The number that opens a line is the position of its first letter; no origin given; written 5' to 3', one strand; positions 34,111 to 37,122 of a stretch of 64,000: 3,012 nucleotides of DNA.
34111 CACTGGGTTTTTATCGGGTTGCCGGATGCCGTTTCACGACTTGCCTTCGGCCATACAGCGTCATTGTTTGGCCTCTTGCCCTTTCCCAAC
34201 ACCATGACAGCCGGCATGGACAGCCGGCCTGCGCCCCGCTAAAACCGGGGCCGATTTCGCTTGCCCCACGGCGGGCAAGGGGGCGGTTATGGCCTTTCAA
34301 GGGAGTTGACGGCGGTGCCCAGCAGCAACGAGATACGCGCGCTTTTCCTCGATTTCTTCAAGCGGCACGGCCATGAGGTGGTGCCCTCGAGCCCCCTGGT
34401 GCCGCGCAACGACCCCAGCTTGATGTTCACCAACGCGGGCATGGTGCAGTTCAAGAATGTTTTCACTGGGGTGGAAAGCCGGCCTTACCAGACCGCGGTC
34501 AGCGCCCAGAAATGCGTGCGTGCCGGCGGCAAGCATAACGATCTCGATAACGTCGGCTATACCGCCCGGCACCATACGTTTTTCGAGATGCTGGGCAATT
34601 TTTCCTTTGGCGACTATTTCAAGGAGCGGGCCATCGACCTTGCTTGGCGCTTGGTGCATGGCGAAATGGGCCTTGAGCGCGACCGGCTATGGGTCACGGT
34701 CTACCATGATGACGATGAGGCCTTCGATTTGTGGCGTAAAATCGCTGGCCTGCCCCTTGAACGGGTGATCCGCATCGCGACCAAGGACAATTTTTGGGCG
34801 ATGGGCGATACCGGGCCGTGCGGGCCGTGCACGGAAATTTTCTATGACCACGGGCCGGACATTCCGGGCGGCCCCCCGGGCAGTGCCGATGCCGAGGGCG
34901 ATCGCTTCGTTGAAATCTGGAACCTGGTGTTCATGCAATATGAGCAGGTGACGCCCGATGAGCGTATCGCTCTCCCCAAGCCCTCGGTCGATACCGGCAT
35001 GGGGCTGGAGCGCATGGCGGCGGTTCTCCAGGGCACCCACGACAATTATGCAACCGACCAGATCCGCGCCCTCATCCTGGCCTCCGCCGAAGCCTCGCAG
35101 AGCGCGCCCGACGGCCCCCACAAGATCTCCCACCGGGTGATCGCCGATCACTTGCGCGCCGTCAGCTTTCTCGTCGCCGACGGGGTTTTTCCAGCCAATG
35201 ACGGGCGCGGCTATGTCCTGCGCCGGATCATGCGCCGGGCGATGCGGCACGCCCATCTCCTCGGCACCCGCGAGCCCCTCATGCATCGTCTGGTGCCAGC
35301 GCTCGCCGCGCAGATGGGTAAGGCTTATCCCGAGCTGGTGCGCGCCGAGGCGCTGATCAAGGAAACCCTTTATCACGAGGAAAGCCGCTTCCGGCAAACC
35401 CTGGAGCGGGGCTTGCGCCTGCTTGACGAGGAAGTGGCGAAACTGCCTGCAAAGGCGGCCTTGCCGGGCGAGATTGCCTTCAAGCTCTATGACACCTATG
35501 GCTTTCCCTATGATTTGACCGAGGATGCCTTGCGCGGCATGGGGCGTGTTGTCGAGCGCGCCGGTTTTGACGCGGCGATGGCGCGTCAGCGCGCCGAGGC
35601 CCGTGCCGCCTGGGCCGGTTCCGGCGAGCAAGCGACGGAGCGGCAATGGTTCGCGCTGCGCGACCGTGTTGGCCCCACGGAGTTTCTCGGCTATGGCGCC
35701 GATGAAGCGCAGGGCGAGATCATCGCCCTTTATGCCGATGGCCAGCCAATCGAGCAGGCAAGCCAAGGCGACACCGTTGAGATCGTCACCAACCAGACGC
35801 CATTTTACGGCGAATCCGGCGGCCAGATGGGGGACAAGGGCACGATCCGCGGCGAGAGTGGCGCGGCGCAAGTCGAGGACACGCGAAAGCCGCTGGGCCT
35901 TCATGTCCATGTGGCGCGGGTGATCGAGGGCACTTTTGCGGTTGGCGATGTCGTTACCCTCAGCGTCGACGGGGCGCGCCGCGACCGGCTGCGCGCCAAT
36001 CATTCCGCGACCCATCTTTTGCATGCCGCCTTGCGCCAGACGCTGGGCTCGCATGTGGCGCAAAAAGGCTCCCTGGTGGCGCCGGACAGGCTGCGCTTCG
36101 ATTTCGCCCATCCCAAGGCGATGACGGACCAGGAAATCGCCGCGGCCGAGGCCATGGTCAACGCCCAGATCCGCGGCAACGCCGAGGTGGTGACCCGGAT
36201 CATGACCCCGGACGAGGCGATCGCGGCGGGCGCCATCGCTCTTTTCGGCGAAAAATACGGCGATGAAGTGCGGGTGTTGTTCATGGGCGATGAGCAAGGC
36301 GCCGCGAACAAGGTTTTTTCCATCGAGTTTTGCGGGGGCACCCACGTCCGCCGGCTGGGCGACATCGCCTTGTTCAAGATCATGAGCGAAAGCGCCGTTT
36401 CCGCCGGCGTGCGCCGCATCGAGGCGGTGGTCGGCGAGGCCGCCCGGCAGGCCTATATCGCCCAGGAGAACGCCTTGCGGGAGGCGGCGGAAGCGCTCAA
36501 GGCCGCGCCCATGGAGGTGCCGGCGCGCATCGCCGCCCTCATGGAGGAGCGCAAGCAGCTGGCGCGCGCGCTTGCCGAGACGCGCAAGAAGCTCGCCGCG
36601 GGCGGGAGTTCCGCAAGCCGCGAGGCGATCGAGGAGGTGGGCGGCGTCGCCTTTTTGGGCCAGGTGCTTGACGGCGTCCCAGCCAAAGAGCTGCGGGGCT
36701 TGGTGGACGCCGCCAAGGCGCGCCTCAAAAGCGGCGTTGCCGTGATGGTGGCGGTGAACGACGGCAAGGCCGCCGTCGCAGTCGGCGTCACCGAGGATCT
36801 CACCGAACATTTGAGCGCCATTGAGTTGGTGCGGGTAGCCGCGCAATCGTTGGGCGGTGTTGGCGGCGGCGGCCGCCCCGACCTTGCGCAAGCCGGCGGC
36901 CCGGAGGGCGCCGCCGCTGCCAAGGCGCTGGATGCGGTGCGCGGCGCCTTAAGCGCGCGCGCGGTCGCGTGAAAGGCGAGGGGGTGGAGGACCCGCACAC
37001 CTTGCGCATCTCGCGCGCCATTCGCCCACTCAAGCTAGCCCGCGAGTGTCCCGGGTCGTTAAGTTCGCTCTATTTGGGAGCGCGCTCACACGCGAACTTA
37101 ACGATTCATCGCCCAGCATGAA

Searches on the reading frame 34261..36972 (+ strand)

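Call 76: search_protein_families(library=pfam, proteins=[window:34261-36972:+], max_evalue=0.001)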
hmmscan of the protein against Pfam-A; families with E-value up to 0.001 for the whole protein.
window:34261-36972:+ (903 aa): 3 families
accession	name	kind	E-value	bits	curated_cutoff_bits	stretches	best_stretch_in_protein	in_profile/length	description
PF01411.24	tRNA-synt_2c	-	9.7e-210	698.2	30.3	1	24-572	1-551/552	tRNA synthetases class II (A)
PF07973.19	tRNA_SAD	-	2e-15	56.9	24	1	670-721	1-44/44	Threonyl and Alanyl tRNA synthetase second additional domain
PF02272.25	DHHA1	-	6.5e-12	46.3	25.9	1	798-897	4-100/102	DHHA1 domain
